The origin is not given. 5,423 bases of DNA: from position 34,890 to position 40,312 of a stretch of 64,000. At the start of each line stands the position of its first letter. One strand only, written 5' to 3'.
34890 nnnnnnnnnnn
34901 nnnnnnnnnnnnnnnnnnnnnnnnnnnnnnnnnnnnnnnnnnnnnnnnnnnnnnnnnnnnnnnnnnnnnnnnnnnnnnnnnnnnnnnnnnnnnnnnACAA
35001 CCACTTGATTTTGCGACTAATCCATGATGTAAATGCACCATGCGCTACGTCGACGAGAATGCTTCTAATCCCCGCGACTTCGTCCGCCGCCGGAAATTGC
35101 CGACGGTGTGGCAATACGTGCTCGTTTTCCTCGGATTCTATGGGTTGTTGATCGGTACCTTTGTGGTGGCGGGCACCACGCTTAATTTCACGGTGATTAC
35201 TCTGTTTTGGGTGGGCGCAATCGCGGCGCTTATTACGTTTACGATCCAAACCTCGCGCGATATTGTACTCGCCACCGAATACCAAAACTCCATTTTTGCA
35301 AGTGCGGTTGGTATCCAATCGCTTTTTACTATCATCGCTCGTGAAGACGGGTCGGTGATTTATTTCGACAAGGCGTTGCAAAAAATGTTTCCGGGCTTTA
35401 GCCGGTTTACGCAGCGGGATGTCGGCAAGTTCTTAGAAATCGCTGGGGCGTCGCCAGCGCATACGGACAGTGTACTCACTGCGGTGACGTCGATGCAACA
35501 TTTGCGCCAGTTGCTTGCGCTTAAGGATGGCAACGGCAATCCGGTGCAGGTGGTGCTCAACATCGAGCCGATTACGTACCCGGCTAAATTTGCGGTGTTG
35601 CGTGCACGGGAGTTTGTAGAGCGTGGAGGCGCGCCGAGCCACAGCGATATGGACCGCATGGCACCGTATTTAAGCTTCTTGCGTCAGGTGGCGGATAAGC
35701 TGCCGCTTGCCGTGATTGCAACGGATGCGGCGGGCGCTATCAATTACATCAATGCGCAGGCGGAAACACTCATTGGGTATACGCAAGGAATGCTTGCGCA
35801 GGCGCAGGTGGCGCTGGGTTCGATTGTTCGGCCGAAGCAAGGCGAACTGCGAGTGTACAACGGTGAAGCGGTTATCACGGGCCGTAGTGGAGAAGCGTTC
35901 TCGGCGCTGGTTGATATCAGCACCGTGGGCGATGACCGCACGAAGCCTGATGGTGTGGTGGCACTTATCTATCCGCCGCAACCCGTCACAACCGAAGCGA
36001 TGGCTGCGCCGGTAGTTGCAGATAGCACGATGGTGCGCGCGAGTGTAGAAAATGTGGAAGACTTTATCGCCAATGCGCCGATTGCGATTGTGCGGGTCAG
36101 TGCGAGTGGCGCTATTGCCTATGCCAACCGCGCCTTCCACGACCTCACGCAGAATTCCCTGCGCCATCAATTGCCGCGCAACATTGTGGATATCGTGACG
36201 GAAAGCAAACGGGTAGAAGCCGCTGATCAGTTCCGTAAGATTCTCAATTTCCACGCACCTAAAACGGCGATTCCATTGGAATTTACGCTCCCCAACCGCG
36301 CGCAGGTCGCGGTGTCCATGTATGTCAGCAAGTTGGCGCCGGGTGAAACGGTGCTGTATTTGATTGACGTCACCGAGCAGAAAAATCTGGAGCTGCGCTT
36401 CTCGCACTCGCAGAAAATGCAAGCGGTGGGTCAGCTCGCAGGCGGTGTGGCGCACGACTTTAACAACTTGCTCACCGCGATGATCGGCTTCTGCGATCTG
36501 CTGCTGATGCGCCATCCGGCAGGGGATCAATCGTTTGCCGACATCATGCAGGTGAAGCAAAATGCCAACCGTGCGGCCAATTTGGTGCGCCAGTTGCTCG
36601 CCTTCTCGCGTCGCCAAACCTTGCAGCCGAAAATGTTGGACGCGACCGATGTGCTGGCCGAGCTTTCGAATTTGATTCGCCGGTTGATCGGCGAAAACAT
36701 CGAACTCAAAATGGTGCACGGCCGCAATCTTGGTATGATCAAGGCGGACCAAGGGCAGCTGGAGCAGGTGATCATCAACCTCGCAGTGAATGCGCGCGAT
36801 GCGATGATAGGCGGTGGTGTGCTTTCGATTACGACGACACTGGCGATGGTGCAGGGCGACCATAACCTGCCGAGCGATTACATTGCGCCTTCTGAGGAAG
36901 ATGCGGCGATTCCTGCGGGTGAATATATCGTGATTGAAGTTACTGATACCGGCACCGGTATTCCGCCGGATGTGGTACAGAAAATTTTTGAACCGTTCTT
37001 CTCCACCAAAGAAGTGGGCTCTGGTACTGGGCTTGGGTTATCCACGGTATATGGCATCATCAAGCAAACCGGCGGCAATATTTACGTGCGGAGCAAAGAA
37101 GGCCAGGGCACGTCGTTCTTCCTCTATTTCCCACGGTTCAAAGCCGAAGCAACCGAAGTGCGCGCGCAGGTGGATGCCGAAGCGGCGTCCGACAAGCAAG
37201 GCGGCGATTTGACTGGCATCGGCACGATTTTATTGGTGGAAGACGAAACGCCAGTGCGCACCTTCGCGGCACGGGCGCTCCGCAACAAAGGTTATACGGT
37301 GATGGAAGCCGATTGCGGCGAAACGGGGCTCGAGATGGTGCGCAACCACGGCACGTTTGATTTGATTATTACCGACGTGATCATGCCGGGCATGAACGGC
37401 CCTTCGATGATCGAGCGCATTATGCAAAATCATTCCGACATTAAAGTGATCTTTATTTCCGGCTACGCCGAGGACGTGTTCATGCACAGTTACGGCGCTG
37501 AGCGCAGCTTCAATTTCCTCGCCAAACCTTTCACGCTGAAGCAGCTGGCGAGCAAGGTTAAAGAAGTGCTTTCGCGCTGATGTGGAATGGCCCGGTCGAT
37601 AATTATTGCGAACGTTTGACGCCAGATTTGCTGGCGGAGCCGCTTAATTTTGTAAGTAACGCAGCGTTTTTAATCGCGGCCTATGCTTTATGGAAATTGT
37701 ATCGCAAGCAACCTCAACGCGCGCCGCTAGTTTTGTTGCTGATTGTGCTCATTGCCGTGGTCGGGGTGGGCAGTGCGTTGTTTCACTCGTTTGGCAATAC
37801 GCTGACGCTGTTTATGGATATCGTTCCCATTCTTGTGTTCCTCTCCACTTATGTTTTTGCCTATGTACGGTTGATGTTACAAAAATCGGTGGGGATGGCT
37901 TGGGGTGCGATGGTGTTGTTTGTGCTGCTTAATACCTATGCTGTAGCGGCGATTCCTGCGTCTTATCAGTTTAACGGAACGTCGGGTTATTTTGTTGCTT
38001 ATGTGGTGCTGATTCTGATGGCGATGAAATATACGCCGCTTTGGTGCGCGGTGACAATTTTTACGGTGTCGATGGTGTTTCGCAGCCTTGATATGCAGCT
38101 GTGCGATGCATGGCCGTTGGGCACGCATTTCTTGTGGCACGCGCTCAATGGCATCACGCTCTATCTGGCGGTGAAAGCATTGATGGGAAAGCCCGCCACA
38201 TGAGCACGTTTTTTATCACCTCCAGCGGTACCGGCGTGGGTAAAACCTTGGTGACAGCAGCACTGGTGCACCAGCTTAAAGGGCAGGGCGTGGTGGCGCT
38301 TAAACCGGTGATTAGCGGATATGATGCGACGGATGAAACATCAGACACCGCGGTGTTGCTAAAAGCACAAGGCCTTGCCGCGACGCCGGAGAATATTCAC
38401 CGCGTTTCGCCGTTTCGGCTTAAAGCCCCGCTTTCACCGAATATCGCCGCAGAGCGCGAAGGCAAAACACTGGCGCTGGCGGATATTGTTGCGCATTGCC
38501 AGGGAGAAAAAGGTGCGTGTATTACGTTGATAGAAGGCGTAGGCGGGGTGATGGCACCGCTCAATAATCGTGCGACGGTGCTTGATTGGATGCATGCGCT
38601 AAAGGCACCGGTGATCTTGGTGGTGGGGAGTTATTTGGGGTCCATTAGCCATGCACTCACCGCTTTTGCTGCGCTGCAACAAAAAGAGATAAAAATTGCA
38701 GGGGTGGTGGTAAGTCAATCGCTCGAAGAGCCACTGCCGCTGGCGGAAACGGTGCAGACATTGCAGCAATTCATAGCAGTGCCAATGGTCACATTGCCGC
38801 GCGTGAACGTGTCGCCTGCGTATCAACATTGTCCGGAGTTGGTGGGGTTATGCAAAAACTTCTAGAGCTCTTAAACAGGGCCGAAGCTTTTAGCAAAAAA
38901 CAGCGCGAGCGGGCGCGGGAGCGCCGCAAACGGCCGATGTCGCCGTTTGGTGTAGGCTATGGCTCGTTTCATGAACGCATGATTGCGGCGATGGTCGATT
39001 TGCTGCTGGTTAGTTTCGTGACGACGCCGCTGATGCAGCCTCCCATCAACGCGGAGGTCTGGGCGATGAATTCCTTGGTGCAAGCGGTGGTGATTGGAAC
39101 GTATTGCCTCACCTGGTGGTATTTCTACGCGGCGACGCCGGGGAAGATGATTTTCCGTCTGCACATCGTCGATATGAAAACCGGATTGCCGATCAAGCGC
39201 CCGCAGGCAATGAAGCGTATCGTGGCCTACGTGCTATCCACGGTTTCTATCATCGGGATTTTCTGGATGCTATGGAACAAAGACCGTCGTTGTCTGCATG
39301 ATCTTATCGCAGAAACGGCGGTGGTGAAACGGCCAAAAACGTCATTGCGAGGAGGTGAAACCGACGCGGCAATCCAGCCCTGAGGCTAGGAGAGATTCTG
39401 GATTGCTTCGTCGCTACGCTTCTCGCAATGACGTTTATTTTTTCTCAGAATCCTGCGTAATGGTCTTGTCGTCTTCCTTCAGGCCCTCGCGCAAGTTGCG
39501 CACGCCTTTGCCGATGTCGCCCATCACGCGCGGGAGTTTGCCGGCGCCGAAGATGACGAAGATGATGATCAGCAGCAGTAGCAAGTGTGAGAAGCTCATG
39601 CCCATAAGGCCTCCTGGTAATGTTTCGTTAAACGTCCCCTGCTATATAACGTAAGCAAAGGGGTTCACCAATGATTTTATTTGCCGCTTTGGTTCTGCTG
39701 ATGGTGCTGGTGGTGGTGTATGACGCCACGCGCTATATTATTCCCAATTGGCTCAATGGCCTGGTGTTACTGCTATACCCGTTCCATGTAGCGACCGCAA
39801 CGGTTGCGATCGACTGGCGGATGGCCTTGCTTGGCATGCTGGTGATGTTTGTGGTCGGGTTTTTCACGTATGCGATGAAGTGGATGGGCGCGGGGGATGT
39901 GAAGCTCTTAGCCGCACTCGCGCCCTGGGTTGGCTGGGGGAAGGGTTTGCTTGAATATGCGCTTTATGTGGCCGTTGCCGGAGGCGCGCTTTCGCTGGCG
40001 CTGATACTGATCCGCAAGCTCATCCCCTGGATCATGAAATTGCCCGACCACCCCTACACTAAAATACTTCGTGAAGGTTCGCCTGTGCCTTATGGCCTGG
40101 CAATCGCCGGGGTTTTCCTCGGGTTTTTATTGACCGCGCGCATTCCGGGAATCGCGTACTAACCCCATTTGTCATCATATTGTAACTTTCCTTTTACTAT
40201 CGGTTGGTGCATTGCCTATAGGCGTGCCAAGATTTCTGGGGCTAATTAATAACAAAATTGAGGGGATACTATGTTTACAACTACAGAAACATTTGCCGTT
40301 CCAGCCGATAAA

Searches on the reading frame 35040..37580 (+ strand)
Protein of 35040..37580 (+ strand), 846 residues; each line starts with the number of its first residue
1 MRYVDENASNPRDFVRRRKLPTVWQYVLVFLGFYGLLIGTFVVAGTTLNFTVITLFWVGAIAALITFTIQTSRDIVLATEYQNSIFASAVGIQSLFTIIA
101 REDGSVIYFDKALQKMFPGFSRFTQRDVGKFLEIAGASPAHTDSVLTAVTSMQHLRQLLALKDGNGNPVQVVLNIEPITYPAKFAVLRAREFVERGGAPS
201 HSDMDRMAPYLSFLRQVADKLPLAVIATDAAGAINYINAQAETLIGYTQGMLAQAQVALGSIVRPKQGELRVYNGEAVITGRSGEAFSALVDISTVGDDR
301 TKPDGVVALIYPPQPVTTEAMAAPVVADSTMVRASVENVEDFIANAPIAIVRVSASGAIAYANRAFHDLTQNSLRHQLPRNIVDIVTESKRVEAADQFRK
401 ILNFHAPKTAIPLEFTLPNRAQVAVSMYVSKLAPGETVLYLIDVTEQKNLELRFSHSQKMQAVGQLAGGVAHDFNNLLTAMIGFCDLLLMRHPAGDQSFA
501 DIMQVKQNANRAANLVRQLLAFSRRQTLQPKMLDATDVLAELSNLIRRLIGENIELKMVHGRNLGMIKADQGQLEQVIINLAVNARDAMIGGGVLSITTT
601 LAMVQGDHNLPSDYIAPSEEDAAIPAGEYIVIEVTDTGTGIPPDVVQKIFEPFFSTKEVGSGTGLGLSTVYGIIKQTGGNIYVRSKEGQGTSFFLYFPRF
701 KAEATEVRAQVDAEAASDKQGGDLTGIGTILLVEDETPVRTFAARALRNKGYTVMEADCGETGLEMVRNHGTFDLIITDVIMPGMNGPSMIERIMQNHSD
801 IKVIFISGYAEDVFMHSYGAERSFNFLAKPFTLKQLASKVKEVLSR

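Call 16: search_protein_families(library=ncbifam, proteins=[window:35040-37580:+], max_evalue=0.00001)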
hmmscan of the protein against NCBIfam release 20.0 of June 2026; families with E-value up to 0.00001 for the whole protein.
window:35040-37580:+ (846 aa): 118 families (the best 25 are shown)
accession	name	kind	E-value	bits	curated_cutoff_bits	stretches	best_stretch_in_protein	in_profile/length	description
NF046020.1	HisKinCckABruc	equivalog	4.7e-179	597.1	1000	1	332-844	341-867/868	cell cycle histidine kinase CckA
NF046026.1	HisKinCckACaul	equivalog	2.5e-148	495.2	1000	1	317-845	162-677/678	cell cycle histidine kinase CckA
NF010076.0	PRK13557.1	subfamily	4.5e-96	322.4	631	1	442-844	142-533/540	histidine kinase famiy protein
NF010411.0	PRK13837.1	equivalog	3.2e-72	243.8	647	1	445-845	432-813/828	two-component system VirA-like sensor kinase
NF052574.1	HisKinEspCMyxo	equivalog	1.1e-52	179.3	1200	1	348-845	297-784/785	serine histidine kinase EspC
NF008468.0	PRK11360.1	equivalog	5.3e-48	163.8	646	2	340-601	271-534/616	two-component system sensor histidine kinase AtoS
NF052573.1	HisKinEspAMyxo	equivalog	6.6e-43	146.8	1400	1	438-840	359-746/755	serine histidine kinase EspA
NF007688.0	PRK10364.1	equivalog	9.2e-38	130.2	479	2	627-699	381-451/460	two-component system sensor histidine kinase ZraS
NF047466.1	hybrid_RR_LvrB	exception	1.2e-34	120.1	500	1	446-699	135-376/377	hybrid histidine kinase/response regulator LvrB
NF046044.1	PnpS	equivalog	1.9e-33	116.1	400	1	320-698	38-390/390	two-component system histidine kinase PnpS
TIGR02956.1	TMAO_torS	equivalog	1.4e-29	102.8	676.5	1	528-844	532-820/967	TMAO reductase system sensor histidine kinase/response regulator TorS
NF008302.0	PRK11091.1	equivalog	2e-27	95.7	838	1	443-842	265-641/779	aerobic respiration two-component sensor histidine kinase ArcB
NF038348.1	T2SS_HK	subfamily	8.1e-27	93.9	450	1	508-698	407-572/574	histidine kinase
TIGR02966.1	phoR_proteo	equivalog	1.4e-26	93.3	334.2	2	335-585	4-241/333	phosphate regulon sensor histidine kinase PhoR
NF053867.1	SprKinKinDBac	equivalog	2.7e-26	92.1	775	2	628-698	428-496/500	sporulation kinase KinD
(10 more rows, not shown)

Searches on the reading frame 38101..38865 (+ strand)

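Call 17: search_protein_families(library=pfam, proteins=[window:38101-38865:+], max_evalue=0.000001)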
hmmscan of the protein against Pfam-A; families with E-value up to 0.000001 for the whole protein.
window:38101-38865:+ (254 aa): 1 family
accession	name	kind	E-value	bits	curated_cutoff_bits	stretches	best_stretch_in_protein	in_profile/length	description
PF13500.12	AAA_26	-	6.4e-40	137.6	27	1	36-230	2-185/198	AAA domain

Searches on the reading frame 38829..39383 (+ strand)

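Call 17: search_protein_families(library=pfam, proteins=[window:38829-39383:+], max_evalue=0.000001)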
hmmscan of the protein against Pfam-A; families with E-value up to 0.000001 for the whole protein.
window:38829-39383:+ (184 aa): 1 family
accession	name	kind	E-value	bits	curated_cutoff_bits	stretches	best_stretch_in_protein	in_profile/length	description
PF06271.18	RDD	-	3.5e-16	60.2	24.1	1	44-162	1-137/137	RDD family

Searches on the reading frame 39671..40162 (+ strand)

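Call 17: search_protein_families(library=pfam, proteins=[window:39671-40162:+], max_evalue=0.000001)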
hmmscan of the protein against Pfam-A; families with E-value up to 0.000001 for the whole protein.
window:39671-40162:+ (163 aa): 1 family
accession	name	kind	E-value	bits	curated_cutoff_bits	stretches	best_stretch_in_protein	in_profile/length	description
PF01478.23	Peptidase_A24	-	1.7e-14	54.5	26.5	1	6-108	2-103/104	Type IV leader peptidase family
